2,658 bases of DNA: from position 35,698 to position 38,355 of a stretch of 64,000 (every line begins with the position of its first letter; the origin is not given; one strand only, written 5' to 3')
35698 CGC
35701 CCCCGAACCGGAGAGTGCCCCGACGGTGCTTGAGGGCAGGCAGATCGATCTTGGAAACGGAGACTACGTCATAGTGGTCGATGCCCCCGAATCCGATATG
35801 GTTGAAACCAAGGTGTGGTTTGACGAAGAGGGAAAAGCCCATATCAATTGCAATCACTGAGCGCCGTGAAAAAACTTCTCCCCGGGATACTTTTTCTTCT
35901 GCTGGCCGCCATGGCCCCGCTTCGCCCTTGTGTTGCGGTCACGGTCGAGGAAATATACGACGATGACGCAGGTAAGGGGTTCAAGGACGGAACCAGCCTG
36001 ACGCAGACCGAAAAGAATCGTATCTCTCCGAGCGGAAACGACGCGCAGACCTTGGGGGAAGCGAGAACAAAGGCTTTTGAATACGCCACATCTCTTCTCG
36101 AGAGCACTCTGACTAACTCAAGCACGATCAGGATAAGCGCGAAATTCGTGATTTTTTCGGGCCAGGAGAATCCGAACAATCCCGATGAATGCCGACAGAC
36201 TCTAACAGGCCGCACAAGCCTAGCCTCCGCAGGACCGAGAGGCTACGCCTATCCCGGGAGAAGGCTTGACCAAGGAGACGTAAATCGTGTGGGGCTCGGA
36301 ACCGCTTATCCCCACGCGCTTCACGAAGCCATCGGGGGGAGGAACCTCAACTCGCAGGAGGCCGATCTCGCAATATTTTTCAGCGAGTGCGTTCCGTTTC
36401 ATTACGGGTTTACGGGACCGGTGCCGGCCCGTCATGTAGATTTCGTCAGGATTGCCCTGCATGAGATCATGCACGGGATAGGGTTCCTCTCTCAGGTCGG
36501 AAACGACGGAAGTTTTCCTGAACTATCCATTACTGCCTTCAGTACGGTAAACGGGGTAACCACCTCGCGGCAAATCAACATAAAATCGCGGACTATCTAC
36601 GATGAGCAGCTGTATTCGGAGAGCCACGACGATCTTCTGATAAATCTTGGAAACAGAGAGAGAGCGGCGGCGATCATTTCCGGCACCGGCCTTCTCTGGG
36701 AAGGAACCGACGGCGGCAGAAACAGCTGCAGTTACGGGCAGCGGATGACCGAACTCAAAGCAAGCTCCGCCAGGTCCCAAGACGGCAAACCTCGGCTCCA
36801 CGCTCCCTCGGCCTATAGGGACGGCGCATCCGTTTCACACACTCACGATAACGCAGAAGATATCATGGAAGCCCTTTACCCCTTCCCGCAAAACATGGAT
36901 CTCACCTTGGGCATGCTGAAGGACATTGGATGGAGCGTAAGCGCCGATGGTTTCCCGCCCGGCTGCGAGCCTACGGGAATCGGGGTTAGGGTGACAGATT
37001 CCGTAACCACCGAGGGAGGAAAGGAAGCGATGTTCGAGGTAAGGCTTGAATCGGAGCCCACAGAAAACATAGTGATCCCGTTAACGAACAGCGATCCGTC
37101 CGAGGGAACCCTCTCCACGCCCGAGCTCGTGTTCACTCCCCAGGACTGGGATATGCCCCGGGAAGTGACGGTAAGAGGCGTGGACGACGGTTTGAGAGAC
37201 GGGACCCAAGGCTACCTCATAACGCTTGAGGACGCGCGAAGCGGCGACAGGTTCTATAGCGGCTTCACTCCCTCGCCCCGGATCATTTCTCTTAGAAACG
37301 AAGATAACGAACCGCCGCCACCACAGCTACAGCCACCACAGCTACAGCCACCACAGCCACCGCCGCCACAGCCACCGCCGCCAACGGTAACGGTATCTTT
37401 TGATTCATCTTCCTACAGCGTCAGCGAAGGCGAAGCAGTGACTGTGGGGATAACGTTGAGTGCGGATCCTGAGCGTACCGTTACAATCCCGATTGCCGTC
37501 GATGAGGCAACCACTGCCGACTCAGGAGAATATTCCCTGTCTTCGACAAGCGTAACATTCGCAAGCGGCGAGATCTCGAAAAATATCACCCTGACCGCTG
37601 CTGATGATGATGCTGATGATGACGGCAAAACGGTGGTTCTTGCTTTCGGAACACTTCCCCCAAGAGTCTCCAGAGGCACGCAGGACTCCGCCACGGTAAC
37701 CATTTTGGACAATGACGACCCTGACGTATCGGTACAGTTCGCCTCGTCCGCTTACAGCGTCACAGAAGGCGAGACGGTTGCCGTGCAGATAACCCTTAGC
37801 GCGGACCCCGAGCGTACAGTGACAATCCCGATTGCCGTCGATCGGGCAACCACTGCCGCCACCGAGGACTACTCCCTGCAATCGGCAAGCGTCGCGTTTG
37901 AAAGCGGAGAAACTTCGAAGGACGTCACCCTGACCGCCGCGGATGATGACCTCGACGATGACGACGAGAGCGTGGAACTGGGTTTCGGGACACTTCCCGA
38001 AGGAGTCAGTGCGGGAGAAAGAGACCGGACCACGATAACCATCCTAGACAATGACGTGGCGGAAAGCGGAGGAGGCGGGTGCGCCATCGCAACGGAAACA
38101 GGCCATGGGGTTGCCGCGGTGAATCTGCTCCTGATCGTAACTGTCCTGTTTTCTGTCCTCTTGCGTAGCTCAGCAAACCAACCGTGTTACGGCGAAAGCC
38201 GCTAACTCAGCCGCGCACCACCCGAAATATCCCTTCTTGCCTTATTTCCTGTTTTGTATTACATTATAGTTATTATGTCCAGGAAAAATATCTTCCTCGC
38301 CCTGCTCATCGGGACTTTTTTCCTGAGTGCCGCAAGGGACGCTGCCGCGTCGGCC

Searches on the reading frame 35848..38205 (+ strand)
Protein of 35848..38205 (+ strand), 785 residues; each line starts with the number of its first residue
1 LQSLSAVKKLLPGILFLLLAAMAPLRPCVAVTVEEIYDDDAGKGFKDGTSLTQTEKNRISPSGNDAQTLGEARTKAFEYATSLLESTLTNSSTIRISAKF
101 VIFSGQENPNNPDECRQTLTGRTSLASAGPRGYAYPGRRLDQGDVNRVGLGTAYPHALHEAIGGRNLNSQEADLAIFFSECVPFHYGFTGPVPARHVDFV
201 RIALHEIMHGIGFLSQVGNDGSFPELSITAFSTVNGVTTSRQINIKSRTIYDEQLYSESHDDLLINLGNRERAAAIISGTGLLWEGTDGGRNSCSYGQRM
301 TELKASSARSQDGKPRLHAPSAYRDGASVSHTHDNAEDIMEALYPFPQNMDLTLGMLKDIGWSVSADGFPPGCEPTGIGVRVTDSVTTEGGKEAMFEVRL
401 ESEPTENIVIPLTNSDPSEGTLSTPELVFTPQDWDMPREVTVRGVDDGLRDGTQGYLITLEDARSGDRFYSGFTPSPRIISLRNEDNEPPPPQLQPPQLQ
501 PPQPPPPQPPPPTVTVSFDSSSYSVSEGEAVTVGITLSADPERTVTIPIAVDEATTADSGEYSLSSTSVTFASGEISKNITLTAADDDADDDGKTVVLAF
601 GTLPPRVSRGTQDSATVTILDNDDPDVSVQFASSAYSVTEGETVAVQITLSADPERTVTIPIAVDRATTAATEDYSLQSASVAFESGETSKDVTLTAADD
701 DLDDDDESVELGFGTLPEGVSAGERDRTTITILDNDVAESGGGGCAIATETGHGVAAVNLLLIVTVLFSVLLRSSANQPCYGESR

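Call 77: search_protein_families(library=pfam, proteins=[window:35848-38205:+], max_evalue=0.01)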
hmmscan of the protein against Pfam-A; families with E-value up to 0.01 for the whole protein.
window:35848-38205:+ (785 aa): 3 families
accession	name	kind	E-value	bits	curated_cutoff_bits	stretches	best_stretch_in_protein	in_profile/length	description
PF03160.20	Calx-beta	-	3.1e-21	76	27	2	624-736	3-119/119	Calx-beta domain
PF08522.16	BT_3987-like_N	-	0.0039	18.3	25.9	0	516-599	16-110/120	BT_3987-like, N-terminal domain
PF06030.18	WxLIP_PGBD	-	0.0047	17.4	27.3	0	524-566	22-64/121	WxL Interacting Protein, peptidoglycan binding domain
